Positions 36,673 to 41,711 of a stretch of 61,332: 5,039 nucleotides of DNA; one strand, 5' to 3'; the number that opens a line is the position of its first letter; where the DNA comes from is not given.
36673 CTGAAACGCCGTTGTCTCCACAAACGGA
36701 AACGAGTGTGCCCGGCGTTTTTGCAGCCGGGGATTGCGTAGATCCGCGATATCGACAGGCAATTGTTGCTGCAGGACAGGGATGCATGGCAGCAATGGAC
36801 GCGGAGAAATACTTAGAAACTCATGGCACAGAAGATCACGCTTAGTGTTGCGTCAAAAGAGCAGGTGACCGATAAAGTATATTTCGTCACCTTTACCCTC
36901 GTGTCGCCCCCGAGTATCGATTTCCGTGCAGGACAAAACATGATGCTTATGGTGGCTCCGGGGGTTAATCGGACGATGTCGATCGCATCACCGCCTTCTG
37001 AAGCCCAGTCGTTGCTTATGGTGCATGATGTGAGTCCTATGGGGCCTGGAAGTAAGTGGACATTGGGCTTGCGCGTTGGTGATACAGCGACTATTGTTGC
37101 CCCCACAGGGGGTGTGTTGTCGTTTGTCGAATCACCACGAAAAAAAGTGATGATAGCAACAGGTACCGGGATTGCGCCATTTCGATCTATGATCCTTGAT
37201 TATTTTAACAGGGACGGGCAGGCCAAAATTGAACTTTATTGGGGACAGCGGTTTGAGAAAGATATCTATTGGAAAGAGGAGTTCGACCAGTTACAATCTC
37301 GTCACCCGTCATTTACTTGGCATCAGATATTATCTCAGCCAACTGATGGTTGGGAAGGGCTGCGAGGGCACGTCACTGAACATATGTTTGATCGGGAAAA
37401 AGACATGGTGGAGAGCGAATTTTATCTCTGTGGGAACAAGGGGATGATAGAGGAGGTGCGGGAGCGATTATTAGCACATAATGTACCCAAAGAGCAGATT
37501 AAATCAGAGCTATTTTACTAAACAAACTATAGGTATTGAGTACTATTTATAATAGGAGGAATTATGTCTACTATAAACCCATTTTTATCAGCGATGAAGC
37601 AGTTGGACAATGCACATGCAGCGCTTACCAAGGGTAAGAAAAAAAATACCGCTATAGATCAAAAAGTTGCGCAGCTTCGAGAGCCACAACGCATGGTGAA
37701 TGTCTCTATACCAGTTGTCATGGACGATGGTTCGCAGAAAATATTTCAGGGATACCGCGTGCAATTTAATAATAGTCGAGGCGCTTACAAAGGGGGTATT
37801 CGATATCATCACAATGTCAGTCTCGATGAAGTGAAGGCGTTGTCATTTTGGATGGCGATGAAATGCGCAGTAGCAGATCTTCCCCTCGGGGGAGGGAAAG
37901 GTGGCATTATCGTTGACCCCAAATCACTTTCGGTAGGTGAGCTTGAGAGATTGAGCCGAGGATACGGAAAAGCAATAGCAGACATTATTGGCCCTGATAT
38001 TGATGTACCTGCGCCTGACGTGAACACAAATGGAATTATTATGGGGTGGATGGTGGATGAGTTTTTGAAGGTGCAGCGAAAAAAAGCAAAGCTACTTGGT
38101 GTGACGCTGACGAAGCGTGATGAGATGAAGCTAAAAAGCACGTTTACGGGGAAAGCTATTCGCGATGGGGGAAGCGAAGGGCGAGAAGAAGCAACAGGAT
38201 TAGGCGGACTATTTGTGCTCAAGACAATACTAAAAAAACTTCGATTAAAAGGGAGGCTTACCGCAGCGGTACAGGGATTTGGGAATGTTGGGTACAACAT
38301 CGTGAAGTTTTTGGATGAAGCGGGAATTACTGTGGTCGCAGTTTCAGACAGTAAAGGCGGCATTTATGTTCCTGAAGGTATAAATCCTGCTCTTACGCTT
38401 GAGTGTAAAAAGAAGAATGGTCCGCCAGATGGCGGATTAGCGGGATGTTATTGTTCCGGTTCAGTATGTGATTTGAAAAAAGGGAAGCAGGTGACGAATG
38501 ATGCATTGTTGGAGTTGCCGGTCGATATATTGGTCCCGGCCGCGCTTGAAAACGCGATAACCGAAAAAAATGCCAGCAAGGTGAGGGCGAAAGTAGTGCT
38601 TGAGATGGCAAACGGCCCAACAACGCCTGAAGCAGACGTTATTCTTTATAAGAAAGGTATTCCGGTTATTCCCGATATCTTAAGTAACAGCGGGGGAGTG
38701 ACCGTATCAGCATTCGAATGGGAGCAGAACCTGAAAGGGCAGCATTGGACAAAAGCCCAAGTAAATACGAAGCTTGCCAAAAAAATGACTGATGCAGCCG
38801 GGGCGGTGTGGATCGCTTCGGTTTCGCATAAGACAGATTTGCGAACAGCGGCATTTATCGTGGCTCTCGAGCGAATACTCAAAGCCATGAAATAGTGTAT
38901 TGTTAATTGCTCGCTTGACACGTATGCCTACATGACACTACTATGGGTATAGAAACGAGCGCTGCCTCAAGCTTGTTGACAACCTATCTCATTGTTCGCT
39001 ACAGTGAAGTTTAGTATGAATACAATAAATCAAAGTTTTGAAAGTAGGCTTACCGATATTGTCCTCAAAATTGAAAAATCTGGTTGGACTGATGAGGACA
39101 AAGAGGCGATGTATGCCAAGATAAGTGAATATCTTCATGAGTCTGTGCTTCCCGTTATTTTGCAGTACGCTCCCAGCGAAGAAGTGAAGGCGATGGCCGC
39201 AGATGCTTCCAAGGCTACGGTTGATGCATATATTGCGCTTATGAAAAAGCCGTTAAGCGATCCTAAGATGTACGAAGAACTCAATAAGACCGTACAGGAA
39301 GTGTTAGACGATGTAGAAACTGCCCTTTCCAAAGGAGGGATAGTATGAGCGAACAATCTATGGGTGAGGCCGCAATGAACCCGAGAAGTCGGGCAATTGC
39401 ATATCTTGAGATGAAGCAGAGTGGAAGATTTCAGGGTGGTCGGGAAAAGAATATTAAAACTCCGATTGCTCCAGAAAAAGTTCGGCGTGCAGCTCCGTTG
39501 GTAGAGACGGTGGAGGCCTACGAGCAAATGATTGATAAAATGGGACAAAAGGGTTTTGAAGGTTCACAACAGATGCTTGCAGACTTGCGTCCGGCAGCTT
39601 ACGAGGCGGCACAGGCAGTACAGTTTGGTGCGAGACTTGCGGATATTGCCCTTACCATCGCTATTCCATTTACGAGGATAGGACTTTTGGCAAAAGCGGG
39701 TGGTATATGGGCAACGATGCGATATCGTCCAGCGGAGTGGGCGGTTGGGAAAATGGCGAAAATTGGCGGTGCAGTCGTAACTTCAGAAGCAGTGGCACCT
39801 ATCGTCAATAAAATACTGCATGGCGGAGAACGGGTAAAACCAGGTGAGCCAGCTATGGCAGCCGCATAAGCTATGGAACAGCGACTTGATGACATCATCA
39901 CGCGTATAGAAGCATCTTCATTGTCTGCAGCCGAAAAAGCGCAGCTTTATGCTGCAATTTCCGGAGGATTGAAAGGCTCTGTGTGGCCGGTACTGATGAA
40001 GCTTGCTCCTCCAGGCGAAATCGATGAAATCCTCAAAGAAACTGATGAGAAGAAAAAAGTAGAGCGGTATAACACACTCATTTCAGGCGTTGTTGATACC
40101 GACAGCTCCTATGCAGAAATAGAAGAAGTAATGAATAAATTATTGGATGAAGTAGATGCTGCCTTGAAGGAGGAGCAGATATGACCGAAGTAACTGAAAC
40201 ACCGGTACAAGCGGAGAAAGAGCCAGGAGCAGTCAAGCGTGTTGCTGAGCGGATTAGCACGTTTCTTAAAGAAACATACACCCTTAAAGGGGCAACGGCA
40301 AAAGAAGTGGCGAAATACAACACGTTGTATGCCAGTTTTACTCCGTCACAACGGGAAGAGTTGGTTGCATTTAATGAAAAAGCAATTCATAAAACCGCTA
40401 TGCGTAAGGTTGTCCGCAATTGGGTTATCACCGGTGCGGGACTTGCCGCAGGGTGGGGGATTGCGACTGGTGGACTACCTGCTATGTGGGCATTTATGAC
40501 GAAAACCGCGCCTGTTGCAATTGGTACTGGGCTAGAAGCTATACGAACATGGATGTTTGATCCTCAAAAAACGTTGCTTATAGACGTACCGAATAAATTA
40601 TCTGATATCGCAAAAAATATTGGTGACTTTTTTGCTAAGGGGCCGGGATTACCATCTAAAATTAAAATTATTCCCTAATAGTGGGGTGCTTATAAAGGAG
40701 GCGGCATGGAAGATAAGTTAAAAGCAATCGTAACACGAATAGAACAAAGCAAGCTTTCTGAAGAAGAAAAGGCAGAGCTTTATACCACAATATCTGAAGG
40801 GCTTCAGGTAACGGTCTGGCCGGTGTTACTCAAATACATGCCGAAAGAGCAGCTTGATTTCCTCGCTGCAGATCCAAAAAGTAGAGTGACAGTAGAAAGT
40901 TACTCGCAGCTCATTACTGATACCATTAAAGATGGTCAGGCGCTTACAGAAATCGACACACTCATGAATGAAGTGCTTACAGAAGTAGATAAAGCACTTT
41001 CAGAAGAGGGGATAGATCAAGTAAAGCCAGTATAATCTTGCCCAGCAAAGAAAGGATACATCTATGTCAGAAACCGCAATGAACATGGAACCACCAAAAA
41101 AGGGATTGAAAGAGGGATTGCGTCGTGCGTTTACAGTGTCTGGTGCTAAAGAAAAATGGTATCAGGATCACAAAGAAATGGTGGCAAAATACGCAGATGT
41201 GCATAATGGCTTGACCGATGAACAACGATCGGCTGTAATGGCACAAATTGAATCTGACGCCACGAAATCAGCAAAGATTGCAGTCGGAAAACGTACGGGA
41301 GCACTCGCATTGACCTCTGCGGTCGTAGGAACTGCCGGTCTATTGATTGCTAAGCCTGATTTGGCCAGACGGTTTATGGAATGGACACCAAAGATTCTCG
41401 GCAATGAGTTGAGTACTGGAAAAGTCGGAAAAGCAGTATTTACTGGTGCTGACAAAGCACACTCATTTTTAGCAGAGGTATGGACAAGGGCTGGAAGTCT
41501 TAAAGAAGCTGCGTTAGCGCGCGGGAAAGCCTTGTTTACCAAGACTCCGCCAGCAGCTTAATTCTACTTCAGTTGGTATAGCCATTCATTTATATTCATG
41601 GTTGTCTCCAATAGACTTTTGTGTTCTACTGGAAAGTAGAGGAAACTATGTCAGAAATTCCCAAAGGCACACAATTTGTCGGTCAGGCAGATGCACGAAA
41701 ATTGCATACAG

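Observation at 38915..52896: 14-kb, 18-gene paralog-rich cluster built around a tandem pair of atypical ABC proteins: candidate undescribed export or membrane-insertion system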

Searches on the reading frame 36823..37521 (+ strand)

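Call 33: search_protein_families(library=pfam, proteins=[window:36823-37521:+], max_evalue=0.00001)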
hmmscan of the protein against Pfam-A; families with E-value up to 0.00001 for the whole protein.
window:36823-37521:+ (232 aa): 1 family
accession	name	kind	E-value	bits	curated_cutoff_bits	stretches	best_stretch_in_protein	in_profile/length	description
PF00175.26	NAD_binding_1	-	4.5e-26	92.1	22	1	110-213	1-108/109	Oxidoreductase NAD-binding domain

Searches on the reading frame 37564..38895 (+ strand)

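Call 33: search_protein_families(library=pfam, proteins=[window:37564-38895:+], max_evalue=0.00001)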
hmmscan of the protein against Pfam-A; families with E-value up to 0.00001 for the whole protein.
window:37564-38895:+ (443 aa): 2 families
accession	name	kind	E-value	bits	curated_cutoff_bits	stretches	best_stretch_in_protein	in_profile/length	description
PF00208.27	ELFV_dehydrog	-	9e-71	238.8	23.4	1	202-443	1-238/241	Glutamate/Leucine/Phenylalanine/Valine dehydrogenase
PF02812.23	ELFV_dehydrog_N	-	2e-53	180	25.3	1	41-167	1-127/129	Glu/Leu/Phe/Val dehydrogenase, dimerisation domain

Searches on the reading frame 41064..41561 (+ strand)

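Call 3: search_protein_families(library=pfam, proteins=[window:41064-41561:+], max_evalue=1)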
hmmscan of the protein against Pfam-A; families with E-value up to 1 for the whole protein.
window:41064-41561:+ (165 aa): 1 family
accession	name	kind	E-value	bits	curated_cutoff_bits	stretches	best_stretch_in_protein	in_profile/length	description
PF19844.4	DUF6319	-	0.017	15.7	23.9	1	57-91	8-42/115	Family of unknown function (DUF6319)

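Call 9: search_protein_families(library=ncbifam, proteins=[window:41064-41561:+], max_evalue=0.1)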
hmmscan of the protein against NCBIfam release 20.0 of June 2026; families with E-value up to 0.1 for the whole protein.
window:41064-41561:+ (165 aa): 0 families

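Call 28: search_protein_families(library=phrogs, proteins=[window:41064-41561:+], max_evalue=0.1)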
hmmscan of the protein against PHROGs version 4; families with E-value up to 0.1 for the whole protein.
window:41064-41561:+ (165 aa): 1 family
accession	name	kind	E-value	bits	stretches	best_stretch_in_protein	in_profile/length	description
phrog_26512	-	unknown function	0.064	14.1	1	60-162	63-164/271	-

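Call 58: search_protein_families(library=padloc, proteins=[window:41064-41561:+], max_evalue=0.01)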
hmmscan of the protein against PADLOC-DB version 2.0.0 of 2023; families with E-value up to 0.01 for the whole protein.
window:41064-41561:+ (165 aa): 0 families
